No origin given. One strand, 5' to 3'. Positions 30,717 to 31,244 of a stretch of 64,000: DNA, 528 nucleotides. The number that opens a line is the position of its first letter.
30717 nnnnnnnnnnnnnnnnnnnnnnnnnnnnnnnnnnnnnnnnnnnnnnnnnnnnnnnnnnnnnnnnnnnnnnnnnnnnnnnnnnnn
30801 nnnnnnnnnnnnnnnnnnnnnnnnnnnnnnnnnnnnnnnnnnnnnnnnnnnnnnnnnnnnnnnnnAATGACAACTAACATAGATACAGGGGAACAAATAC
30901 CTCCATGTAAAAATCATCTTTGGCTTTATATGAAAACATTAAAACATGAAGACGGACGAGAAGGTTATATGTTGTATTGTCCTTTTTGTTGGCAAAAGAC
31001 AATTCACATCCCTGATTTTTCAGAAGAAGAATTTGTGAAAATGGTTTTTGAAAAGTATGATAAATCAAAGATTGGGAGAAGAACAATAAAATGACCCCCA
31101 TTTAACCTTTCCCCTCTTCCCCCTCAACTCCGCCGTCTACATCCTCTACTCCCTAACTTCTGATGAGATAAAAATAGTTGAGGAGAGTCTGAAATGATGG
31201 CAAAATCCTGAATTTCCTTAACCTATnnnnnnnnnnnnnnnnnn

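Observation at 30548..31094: Uncharacterised tightly coupled gene pair embedded in the defence island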

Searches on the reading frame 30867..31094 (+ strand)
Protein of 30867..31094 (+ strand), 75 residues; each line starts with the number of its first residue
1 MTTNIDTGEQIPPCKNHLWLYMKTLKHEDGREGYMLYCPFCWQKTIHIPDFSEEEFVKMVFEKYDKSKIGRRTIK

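Call 3: search_protein_families(library=pfam, max_evalue=1, proteins=[window:30867-31094:+])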
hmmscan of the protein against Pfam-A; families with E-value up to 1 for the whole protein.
window:30867-31094:+ (75 aa): 2 families
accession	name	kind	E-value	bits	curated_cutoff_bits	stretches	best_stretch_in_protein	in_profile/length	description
PF08247.16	ENOD40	-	0.0011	19.2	20.4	1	40-47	3-10/12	ENOD40 protein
PF00471.26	Ribosomal_L33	-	0.092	13.6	25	1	24-47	20-43/47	Ribosomal protein L33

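Call 4: search_protein_families(library=padloc, max_evalue=1, proteins=[window:30867-31094:+])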
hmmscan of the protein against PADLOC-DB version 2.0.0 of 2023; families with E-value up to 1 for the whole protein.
window:30867-31094:+ (75 aa): 0 families

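Call 5: search_protein_families(library=phrogs, max_evalue=1, proteins=[window:30867-31094:+])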
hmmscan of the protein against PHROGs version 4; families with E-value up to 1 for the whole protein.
window:30867-31094:+ (75 aa): 4 families
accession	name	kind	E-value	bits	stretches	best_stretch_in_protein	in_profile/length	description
phrog_1257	-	moron, auxiliary metabolic gene and host takeover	0.089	14.1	1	12-68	35-90/97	ribosome associated inhibitor A; zinc finger domain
phrog_18716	-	unknown function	0.13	13.5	1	14-53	66-105/114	-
phrog_16186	-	unknown function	0.13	13.3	1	8-22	6-20/50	-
phrog_6795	-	moron, auxiliary metabolic gene and host takeover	0.13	13.2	1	9-45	24-64/111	Lar-like restriction alleviation protein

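Call 6: search_protein_families(library=ncbifam, max_evalue=1, proteins=[window:30867-31094:+])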
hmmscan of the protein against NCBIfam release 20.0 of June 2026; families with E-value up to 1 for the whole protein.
window:30867-31094:+ (75 aa): 0 families

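Call 8: find_homologous_proteins(query=window:30867-31094:+, max_evalue=0.01)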
Query window:30867-31094:+ (75 aa): 15 proteins with E <= 0.01 among 15 candidates.
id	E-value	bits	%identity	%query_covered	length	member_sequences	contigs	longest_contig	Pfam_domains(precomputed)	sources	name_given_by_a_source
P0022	7.8e-43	162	90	97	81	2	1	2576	-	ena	-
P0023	2.6e-39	151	88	97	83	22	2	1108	-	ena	-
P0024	7.9e-37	143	82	97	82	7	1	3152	-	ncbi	-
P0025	1.8e-36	141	82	97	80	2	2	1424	-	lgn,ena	-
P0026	1.5e-35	139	81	97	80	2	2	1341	-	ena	-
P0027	5.7e-35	137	81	97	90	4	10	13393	-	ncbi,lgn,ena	-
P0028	6.1e-35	137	77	100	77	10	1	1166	-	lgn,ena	-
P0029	1.5e-34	135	85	87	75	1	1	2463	-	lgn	-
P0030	3.1e-34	134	81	97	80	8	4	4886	-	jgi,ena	-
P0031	4.1e-34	134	85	87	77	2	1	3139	-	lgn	-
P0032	1.6e-32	129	76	95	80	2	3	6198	-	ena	-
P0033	1.8e-32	129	76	95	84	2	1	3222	-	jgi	jgi:hypothetical protein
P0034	6.6e-30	121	76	88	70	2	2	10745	-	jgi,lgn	-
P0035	1.3e-24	104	64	100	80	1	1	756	-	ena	-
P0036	3.1e-18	83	82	59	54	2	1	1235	-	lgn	-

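Call 15: find_encoding_contigs(protein=P0027, flank=6000, max_places=5)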
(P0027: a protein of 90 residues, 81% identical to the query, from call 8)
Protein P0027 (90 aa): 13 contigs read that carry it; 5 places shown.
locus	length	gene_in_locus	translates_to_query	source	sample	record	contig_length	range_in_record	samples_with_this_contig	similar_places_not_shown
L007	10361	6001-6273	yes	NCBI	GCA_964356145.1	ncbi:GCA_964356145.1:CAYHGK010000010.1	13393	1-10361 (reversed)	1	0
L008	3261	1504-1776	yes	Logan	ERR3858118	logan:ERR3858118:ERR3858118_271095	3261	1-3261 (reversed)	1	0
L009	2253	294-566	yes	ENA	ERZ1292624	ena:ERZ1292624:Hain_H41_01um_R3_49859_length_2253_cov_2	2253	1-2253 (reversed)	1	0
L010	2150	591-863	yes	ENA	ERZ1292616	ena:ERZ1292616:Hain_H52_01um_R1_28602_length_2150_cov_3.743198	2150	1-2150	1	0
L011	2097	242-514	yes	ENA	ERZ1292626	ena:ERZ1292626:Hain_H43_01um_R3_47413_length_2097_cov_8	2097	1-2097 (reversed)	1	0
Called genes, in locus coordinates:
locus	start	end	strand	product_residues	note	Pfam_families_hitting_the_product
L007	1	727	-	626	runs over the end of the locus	PF05226:CHASE2, PF00211:Guanylate_cyc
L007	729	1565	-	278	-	PF04773:FecR (faint)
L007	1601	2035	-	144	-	-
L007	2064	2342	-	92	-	-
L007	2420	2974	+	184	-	PF13482:RNase_H_2 (weak)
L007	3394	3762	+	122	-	PF03819:MazG (weak), PF12643:MazG-like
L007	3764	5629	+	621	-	PF04851:ResIII (faint), PF00004:AAA (weak), PF09848:SLFN-g3_helicase, PF13604:AAA_30 (weak)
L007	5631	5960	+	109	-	PF05901:Excalibur (weak)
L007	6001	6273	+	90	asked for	-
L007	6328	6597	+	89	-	PF04014:MazE_antitoxin (weak)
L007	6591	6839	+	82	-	PF05016:ParE_toxin (weak)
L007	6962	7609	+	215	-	PF04967:HTH_10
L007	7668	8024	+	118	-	-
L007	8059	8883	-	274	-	PF13495:Phage_int_SAM_4, PF00589:Phage_integrase, PF22823:MrpR_C_cat (weak)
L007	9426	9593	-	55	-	-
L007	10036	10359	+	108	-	?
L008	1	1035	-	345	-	?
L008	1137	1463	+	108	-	-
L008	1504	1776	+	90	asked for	-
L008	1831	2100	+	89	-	PF04014:MazE_antitoxin (weak)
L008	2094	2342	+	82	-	PF05016:ParE_toxin (weak)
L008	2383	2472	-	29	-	-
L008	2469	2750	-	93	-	-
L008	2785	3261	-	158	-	?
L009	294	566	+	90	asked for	-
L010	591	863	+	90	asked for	-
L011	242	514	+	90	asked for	-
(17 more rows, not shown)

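Call 16: find_encoding_contigs(protein=P0034, flank=6000, max_places=3)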
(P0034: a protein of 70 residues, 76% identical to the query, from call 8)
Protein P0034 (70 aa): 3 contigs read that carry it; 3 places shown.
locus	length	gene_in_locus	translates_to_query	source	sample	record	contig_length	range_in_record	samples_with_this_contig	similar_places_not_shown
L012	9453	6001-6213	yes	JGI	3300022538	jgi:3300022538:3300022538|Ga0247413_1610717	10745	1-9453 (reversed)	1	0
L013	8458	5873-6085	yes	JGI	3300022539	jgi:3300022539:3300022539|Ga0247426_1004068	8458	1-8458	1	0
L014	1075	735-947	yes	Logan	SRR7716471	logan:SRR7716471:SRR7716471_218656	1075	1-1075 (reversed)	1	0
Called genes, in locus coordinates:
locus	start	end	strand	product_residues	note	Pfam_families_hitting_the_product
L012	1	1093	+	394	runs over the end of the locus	PF12705:PDDEXK_1, PF01930:Cas_Cas4 (weak)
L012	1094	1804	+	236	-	-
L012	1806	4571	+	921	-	PF00270:DEAD (weak), PF04851:ResIII, PF18766:SWI2_SNF2, PF00271:Helicase_C, PF18780:HNH_repeat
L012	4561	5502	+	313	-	PF01555:N6_N4_Mtase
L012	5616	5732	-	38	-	-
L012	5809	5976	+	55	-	-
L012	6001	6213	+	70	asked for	-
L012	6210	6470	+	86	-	PF05901:Excalibur (weak)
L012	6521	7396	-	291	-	-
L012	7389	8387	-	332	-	PF02195:ParB_N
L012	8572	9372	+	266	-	-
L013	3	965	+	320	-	?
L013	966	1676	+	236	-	-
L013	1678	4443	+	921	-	PF00270:DEAD (weak), PF04851:ResIII, PF18766:SWI2_SNF2, PF00271:Helicase_C, PF18780:HNH_repeat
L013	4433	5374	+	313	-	PF01555:N6_N4_Mtase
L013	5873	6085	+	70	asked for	-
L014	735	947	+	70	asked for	-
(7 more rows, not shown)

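Call 17: find_encoding_contigs(protein=P0032, flank=6000, max_places=3)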
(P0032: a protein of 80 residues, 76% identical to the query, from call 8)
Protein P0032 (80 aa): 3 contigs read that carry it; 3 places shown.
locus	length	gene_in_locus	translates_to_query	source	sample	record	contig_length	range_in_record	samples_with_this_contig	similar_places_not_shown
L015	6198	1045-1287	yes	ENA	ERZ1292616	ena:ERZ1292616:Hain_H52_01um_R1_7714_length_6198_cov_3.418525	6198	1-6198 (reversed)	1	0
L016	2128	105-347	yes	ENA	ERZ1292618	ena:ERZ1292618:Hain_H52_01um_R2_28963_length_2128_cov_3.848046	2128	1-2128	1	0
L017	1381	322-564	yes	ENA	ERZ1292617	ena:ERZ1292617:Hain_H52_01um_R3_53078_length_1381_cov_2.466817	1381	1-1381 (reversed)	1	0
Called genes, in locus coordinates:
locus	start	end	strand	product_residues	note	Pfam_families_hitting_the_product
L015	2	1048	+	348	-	?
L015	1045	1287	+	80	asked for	-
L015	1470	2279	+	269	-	-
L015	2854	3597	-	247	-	PF01551:Peptidase_M23 (weak)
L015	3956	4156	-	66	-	-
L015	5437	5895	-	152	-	-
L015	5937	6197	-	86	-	?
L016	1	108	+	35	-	?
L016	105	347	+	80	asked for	-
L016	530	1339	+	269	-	-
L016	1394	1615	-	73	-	-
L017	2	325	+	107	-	?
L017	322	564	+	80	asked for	-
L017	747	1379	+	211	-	?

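Call 22: find_related_loci(query=A2, collection=viral_contigs, flank=6000)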
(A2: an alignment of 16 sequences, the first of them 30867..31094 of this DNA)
Query A2 (75 aa) in viral_contigs; peptide patterns used: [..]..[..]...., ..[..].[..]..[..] (x = any residue, [..] = any of these).
304 stretches matched a pattern, but none encodes a relative of the query by tblastn (E <= 1e-3).

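Call 28: predict_structure(alignment_id=A2)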
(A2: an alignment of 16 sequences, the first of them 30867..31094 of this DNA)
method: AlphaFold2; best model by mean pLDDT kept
length: 75 residues; sequences in the alignment: 16
mean_pLDDT: 76.1   pTM: 0.53
mean pLDDT of the five models: 76.1, 73.4, 73.1, 69.1, 67.0
residues with pLDDT >= 90: 0; 70-90: 63; 50-70: 10; < 50: 2
segments of 3 or more residues with pLDDT < 50: none
pLDDT, mean of each block of 10 residues (from residue 1): 71 78 83 83 78 80 74 49
secondary structure, 60 per line:
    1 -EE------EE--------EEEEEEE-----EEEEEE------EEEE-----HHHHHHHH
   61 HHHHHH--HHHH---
elements in order: E20-26 E32-37 E44-47 H53-66 H69-72

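Call 41: find_encoding_contigs(protein=P0025, flank=6000, max_places=4)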
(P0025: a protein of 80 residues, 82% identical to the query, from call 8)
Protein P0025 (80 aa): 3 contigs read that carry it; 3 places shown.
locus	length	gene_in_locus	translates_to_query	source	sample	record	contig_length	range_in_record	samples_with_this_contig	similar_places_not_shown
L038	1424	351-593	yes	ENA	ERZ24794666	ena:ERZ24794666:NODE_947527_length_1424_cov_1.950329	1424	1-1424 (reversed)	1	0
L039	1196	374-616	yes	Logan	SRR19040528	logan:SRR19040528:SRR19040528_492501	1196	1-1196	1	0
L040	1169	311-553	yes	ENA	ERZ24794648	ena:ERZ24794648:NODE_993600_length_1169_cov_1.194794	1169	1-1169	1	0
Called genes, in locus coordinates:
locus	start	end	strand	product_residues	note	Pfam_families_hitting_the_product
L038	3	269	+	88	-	?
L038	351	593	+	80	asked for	-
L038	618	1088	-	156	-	-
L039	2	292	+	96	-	?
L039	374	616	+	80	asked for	-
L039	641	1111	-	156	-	-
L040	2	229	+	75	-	?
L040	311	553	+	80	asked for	-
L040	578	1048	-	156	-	-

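Call 47: find_homologous_proteins(query=A2, max_evalue=0.01)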
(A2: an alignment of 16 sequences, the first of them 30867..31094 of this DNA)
Query A2 (16 sequences) (75 aa, profile of the alignment): 24 proteins with E <= 0.01 among 403 candidates.
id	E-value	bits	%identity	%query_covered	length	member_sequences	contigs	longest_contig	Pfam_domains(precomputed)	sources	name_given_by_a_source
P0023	2.9e-46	173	88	97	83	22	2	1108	-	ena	-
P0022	2.4e-44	167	90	97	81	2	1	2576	-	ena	-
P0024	7.3e-44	166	82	97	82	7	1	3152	-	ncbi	-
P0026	2.4e-43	164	81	97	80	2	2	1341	-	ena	-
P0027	2.8e-43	164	81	97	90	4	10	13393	-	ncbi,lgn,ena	-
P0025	2.9e-43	164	82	97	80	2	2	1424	-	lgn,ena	-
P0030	5.1e-43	163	81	97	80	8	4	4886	-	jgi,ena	-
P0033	5.6e-43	163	76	95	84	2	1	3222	-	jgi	jgi:hypothetical protein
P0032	3.1e-42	161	76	95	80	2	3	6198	-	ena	-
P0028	3.9e-42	160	77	100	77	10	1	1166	-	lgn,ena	-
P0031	4.0e-41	157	85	87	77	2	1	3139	-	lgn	-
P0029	4.5e-41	157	85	87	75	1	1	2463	-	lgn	-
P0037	6.2e-41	156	74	97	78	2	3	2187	-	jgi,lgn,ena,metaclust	metaclust:\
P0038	2.5e-38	148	73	97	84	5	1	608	-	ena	-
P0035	3.0e-38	148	64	100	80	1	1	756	-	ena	-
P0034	5.1e-38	147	76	88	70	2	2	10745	-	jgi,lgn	-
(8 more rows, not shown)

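Call 50: search_protein_families(library=pfam, max_evalue=0.1, proteins=[L012:5809-5976:+])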
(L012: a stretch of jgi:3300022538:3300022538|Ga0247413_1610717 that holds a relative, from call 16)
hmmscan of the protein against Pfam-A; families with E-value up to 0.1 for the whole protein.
L012:5809-5976:+ (55 aa): 1 family
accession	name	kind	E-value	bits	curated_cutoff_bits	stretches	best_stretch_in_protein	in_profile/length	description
PF04014.23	MazE_antitoxin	-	2.7e-05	24.4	24.7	1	22-54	10-43/48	Antidote-toxin recognition MazE, bacterial antitoxin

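Call 63: search_solved_structures(query=A2, max_evalue=10)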
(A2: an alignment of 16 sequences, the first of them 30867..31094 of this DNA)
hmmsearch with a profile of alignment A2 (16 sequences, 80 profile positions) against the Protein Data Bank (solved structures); distinct sequences matched with E-value up to 10: 4.
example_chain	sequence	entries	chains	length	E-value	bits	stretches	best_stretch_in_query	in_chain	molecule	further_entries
5u75_A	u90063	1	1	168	0.26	14.8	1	42-76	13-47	Enterotoxin-like toxin X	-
1uhr_A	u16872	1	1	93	0.49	14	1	13-46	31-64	SWI/SNF related, matrix associated, actin dependent regulator of chromatin subfamily D mem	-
9psl_A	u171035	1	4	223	1.5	12.4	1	14-46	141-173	SWI/SNF-related matrix-associated actin-dependent regulator of chromatin subfamily D membe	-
9psq_A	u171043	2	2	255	1.8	12.1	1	14-46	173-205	SWI/SNF-related matrix-associated actin-dependent regulator of chromatin subfamily D membe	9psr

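Call 65: search_dna_similar(query=window:30867-31094:+, collection=phages, mode=protein, max_evalue=0.01)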
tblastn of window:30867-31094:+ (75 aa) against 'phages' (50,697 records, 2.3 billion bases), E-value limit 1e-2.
No match.

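Call 67: search_dna_similar(query=window:30867-31094:+, collection=plasmids, mode=protein, max_evalue=0.01)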
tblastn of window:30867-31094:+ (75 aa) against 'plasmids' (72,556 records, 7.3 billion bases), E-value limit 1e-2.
No match.

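Call 75: fold_search(model_id=the predicted structure, library=viral)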
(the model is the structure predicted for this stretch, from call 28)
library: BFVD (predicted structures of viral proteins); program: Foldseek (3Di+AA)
matches with E <= 10: 1265; with E <= 0.001: 0
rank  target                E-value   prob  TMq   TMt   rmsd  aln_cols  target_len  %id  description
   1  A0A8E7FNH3            3.7e-02  0.99  0.43  0.45   4.5        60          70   13  (no name in the UniProt tables at hand)
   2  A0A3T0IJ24            4.1e-02  0.98  0.40  0.59   6.3        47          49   17  Uncharacterized protein [Bacillus phage DK3]
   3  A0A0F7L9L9            6.7e-02  0.89  0.39  0.28  10.4        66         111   21  Uncharacterized protein [uncultured marine virus]
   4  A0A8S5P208            9.1e-02  0.57  0.32  0.32  15.4        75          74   12  Alpha-aminoadipate carrier protein [Myoviridae sp. ctegP15]
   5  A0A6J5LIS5            1.2e-01  0.60  0.37  0.17  15.3        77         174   13  Uncharacterized protein [uncultured Caudovirales phage]
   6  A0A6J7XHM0            1.4e-01  0.77  0.31  0.35   5.1        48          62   14  Uncharacterized protein [uncultured Caudovirales phage]
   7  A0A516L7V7            1.5e-01  0.87  0.40  0.20   7.3        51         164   18  (no name in the UniProt tables at hand)
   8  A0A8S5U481            1.8e-01  0.66  0.34  0.36  11.1        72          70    8  MqsA [Siphoviridae sp. ct6GI21]
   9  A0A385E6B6            1.9e-01  0.66  0.41  0.37   6.4        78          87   17  (no name in the UniProt tables at hand)
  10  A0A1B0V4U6            2.4e-01  0.90  0.41  0.54   2.4        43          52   26  (no name in the UniProt tables at hand)
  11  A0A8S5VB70            2.4e-01  0.80  0.40  0.47  10.6        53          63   15  Uncharacterized protein [Siphoviridae sp. ct0vA12]
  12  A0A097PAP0            2.4e-01  0.54  0.33  0.34   9.4        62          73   18  Uncharacterized protein [Delftia phage RG-2014]
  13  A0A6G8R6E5            2.7e-01  0.95  0.35  0.43   1.6        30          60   20  Uncharacterized protein [Synechococcus phage S-H34]
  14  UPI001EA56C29         2.7e-01  0.84  0.35  0.49   4.5        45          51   13  (no name look-up for this kind of identifier)
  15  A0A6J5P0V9            2.9e-01  0.57  0.30  0.37   4.9        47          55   19  Uncharacterized protein [uncultured Caudovirales phage]
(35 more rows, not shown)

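Call 76: find_encoding_contigs(protein=P0030, flank=5000, max_places=6)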
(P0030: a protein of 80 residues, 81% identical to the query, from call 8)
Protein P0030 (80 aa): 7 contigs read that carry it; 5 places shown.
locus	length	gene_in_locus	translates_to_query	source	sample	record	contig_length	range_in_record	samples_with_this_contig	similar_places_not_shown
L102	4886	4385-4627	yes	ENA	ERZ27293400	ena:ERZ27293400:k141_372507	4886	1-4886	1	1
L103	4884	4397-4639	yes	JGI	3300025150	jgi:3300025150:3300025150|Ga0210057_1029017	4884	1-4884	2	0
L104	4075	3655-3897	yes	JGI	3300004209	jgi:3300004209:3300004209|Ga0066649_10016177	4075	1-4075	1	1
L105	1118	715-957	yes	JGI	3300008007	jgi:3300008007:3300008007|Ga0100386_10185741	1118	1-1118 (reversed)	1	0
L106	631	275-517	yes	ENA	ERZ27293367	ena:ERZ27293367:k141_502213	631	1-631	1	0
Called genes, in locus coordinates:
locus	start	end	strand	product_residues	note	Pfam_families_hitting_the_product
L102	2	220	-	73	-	?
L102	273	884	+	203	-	PF01569:PAP2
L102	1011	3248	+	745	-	PF02384:N6_Mtase, PF01170:UPF0020 (weak), PF07669:Eco57I (weak)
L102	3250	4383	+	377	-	PF01420:Methylase_S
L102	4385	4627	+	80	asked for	-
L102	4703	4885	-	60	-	?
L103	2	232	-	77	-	?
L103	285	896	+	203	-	PF01569:PAP2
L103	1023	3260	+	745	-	PF02384:N6_Mtase, PF01170:UPF0020 (weak), PF07669:Eco57I (weak)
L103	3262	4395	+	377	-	PF01420:Methylase_S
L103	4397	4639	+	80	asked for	-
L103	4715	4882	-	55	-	?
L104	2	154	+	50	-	?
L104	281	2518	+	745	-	PF02384:N6_Mtase, PF01170:UPF0020 (weak), PF07669:Eco57I (weak)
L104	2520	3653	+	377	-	PF01420:Methylase_S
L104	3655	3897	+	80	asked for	-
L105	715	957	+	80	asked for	-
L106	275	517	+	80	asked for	-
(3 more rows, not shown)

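Call 78: search_protein_families(library=pfam, max_evalue=0.1, proteins=[L015:2-1048:+, L039:2-292:+, L015:1470-2279:+, L008:1-1035:-])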
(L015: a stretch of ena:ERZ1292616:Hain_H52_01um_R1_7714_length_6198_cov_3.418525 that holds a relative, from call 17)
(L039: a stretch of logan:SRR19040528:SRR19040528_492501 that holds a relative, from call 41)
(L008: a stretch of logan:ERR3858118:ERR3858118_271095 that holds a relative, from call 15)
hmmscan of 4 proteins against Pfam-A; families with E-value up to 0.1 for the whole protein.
L015:2-1048:+ (348 aa): 1 family
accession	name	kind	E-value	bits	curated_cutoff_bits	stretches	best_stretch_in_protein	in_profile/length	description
PF12950.13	TaqI_C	-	2.2e-13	50.9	26.5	1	107-276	2-118/118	TaqI-like C-terminal specificity domain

L039:2-292:+ (96 aa): 1 family
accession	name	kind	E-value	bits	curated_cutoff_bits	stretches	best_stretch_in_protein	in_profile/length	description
PF25693.1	Phage_Y01A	-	0.021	15.8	27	1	18-80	14-75/92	Bacteriophage T4-like Y01A protein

L015:1470-2279:+ (269 aa): 0 families

L008:1-1035:- (345 aa): 6 families
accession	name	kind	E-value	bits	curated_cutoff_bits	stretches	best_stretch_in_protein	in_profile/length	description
PF01555.25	N6_N4_Mtase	-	1.1e-20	75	26.7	2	26-78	160-212/221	DNA methylase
PF01170.24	UPF0020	-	3.4e-08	33.8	22.3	1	46-90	27-72/197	RMKL-like, methyltransferase domain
PF13847.12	Methyltransf_31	-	0.014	15.5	27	0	46-112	2-67/145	Methyltransferase domain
PF02201.23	SWIB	-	0.04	14.1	25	0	182-198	26-42/74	SWIB/MDM2 domain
PF03602.21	Cons_hypoth95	-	0.047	13.8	24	0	197-248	74-126/182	Conserved hypothetical protein 95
PF13369.12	Transglut_core2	-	0.049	13.6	23.5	0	35-69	89-128/155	Transglutaminase-like superfamily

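Call 83: search_protein_families(library=pfam, alignment_id=A2, max_evalue=1)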
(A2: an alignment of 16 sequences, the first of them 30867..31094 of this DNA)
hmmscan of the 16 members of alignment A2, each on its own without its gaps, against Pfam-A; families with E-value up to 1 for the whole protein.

A. member 1, window:30867-31094:+ (75 aa): 2 families
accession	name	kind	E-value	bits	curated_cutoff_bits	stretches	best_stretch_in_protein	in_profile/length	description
PF08247.16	ENOD40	-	0.0011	19.2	20.4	1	40-47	3-10/12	ENOD40 protein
PF00471.26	Ribosomal_L33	-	0.092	13.6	25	1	24-47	20-43/47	Ribosomal protein L33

B. families by the number of members that match (of 16 scanned): 9 families
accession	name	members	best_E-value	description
PF08247.16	ENOD40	8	0.00077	ENOD40 protein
PF00471.26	Ribosomal_L33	2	0.092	Ribosomal protein L33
PF14255.11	Cys_rich_CPXG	1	0.015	Cysteine-rich CPXCG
PF12674.12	Zn_ribbon_2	1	0.019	Putative zinc ribbon domain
PF04945.19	YHS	1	0.032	YHS domain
PF21326.4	KDM6_GATAL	1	0.033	KDM6, GATA-like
PF17121.11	zf-C3HC4_5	1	0.036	Zinc finger, C3HC4 type (RING finger)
PF05077.17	DUF678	1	0.17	Protein of unknown function (DUF678)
PF11980.13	DUF3481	1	0.25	C-terminal domain of neuropilin glycoprotein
